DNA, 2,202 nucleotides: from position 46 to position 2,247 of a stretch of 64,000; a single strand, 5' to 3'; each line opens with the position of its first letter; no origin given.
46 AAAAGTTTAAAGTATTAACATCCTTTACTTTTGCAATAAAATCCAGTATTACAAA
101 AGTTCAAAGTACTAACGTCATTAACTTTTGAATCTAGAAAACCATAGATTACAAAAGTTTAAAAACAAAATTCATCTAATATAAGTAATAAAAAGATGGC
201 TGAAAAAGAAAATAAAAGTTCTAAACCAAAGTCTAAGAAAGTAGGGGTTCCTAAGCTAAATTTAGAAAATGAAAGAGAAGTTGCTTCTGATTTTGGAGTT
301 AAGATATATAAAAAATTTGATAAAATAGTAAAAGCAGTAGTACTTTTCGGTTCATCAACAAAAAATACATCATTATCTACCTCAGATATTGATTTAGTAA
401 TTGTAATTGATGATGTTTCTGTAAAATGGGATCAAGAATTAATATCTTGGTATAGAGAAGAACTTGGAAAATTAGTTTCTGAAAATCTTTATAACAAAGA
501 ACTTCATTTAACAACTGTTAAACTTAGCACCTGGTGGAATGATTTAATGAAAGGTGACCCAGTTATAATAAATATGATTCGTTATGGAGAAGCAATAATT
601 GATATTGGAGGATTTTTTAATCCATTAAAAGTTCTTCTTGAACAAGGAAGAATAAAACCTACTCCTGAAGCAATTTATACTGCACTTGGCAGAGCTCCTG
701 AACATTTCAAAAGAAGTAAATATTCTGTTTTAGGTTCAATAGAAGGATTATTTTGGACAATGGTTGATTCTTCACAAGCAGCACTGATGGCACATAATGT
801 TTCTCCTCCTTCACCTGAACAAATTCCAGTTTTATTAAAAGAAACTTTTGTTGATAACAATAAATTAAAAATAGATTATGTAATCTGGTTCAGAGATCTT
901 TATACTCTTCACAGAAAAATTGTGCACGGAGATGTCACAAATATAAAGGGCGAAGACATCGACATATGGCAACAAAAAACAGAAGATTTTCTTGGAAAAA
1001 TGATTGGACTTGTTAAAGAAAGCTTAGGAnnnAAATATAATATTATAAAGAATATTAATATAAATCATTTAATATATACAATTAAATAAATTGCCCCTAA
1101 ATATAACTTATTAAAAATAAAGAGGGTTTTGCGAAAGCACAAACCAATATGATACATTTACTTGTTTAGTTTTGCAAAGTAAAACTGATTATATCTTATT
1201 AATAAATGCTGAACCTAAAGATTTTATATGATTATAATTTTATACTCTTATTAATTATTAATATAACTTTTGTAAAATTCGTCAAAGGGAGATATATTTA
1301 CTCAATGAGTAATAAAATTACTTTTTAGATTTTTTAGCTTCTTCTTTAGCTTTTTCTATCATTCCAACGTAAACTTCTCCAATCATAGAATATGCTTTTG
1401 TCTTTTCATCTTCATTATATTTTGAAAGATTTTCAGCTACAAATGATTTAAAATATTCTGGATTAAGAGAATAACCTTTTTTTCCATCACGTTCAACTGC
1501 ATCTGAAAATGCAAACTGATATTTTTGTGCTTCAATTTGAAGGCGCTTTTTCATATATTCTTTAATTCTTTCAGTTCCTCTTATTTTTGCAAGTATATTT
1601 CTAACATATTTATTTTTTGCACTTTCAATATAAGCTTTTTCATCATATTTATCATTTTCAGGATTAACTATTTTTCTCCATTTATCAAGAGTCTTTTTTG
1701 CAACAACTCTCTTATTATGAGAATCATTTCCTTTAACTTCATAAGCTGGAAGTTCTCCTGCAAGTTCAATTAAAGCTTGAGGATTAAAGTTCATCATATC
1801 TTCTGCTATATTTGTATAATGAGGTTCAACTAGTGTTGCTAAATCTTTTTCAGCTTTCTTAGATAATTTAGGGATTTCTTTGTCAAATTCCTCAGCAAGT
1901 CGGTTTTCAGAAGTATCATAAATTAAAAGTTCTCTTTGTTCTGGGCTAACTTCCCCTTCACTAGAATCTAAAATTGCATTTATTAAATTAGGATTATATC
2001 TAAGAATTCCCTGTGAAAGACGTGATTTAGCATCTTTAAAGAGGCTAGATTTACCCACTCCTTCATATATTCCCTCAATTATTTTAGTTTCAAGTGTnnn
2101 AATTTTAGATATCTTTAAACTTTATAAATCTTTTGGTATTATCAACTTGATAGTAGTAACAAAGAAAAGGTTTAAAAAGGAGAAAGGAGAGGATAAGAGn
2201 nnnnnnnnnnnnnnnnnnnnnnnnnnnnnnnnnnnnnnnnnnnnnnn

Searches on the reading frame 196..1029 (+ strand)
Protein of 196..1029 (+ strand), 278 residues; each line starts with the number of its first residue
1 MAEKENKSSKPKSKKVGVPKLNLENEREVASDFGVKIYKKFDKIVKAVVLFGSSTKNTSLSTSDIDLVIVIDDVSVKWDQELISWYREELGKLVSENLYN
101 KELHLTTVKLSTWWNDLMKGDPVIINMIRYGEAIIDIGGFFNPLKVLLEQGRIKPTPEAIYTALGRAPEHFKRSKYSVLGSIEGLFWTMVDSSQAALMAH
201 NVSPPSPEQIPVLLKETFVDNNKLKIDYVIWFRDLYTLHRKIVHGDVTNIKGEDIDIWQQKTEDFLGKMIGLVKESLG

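Call 3: search_protein_families(library=pfam, proteins=[window:196-1029:+], max_evalue=1)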
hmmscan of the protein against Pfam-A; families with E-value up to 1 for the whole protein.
window:196-1029:+ (278 aa): 3 families
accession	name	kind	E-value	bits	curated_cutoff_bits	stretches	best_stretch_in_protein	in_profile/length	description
PF01909.29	NTP_transf_2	-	2.7e-08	34.5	21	1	37-93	7-64/93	Nucleotidyltransferase domain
PF18765.7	Polbeta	-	1.3e-06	29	26.9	1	38-81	7-48/93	Polymerase beta, Nucleotidyltransferase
PF22600.2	MTPAP-like_central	-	0.00025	21.6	27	1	20-76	16-70/139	Poly(A) RNA polymerase, mitochondrial-like, central palm domain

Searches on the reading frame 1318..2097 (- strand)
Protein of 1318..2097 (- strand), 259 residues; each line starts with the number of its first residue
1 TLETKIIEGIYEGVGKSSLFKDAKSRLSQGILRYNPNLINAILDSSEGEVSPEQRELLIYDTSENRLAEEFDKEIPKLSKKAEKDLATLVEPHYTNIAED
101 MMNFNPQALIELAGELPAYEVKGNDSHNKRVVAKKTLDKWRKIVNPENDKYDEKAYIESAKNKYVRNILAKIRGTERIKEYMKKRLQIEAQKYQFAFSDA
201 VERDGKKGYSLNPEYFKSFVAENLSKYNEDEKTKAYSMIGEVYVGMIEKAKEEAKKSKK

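Call 3: search_protein_families(library=pfam, proteins=[window:1318-2097:-], max_evalue=1)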
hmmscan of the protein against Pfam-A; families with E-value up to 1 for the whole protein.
window:1318-2097:- (259 aa): 3 families
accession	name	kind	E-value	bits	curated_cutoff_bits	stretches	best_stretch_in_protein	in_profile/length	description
PF14842.11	FliG_N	-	0.042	14.9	25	1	143-187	53-97/104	FliG N-terminal domain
PF20454.4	GpA_nuclease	-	0.056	13.1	22.5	1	163-237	201-264/294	Terminase large subunit gpA, endonuclease domain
PF05608.18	RTE1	-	0.34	11.4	29.4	0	171-234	73-135/149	RTE1-like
